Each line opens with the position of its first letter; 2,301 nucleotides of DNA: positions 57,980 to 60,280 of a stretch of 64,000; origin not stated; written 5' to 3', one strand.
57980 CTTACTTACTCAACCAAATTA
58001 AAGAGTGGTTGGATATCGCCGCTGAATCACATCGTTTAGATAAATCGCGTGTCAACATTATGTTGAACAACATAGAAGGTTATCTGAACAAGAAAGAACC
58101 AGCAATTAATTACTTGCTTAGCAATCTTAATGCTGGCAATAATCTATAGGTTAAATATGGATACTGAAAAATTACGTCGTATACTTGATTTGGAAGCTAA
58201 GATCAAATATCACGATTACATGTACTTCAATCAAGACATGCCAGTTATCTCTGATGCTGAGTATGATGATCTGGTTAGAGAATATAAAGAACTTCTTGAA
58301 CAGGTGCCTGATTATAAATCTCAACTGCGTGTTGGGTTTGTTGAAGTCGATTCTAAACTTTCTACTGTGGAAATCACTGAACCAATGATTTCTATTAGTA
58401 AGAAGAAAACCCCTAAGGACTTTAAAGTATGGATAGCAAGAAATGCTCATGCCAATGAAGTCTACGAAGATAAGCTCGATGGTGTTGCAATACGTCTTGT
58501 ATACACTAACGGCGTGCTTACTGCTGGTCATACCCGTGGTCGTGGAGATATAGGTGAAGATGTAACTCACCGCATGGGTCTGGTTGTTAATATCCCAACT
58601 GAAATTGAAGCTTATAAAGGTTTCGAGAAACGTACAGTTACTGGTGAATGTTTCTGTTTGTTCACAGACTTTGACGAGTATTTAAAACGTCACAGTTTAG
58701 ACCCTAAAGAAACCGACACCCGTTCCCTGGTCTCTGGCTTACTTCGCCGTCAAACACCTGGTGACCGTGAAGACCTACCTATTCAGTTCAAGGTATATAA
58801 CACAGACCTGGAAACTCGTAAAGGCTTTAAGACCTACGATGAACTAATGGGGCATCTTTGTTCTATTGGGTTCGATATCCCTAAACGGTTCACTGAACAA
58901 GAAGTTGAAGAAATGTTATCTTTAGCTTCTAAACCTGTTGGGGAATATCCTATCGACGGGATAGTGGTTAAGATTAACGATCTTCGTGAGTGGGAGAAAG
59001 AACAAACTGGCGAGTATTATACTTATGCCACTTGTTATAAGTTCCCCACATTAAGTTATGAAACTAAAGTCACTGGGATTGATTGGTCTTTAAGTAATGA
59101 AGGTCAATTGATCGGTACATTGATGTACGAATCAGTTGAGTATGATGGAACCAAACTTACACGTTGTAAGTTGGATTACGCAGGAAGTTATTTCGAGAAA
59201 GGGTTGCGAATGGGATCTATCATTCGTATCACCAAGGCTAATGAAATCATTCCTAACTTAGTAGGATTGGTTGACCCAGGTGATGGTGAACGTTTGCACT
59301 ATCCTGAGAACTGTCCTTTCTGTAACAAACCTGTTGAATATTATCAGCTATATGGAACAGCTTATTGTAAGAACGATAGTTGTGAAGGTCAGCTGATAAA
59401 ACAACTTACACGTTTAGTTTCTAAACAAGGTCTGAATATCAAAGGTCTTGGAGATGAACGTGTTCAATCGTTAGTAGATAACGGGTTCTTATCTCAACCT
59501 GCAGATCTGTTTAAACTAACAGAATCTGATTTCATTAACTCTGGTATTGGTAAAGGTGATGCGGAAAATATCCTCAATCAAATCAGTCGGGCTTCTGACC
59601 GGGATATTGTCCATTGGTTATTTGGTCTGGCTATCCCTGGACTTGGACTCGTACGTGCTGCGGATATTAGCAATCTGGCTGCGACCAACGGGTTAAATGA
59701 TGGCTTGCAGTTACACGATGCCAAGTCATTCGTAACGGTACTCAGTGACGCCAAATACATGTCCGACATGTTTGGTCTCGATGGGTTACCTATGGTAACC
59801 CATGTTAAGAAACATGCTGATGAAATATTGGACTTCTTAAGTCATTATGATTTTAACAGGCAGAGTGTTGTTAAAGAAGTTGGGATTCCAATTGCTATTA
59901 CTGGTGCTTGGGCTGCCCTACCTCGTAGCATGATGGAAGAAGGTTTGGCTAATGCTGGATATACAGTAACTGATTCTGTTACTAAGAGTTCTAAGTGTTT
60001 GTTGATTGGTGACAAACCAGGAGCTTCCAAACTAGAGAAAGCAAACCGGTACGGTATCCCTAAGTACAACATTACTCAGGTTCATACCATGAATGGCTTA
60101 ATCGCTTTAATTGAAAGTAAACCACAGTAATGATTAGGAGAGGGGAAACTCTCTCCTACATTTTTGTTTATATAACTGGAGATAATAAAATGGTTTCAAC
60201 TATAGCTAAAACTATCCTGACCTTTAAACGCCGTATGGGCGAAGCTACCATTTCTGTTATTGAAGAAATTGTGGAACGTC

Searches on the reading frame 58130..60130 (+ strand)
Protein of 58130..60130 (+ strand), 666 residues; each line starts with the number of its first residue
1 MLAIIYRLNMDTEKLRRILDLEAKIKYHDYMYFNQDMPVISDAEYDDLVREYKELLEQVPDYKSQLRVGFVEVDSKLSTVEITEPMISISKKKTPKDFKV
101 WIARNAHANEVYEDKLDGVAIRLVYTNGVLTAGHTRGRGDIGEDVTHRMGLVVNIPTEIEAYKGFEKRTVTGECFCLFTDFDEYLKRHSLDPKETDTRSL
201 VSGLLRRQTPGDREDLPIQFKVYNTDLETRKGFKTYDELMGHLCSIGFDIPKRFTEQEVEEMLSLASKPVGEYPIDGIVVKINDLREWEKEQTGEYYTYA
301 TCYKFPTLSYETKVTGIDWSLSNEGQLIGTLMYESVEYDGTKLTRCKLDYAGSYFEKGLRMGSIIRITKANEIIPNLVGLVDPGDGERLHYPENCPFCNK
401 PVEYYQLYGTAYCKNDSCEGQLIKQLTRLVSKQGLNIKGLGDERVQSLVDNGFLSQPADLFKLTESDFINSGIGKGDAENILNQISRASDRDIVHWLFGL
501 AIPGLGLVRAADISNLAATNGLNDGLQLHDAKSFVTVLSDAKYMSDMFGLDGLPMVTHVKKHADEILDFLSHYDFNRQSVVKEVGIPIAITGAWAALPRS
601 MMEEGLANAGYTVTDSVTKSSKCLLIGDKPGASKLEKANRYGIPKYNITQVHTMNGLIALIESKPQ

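Call 36: search_protein_families(library=pfam, proteins=[window:58130-60130:+], max_evalue=0.01)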
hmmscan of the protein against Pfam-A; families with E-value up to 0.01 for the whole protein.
window:58130-60130:+ (666 aa): 4 families
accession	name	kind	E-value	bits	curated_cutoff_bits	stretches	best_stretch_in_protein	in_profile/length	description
PF01653.23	DNA_ligase_aden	-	2e-29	103.3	27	1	76-307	3-252/253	NAD-dependent DNA ligase adenylation domain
PF03120.22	DNA_ligase_OB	-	2.1e-07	31.2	32.9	1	311-381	1-71/79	NAD-dependent DNA ligase OB-fold domain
PF22745.1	Nlig-Ia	-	1.3e-05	26.2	27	1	18-64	6-52/92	DNA ligase-like, N-terminal NAD+-binding domain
PF14520.12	HHH_5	-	0.0051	17.7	27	0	435-485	5-55/57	Helix-hairpin-helix domain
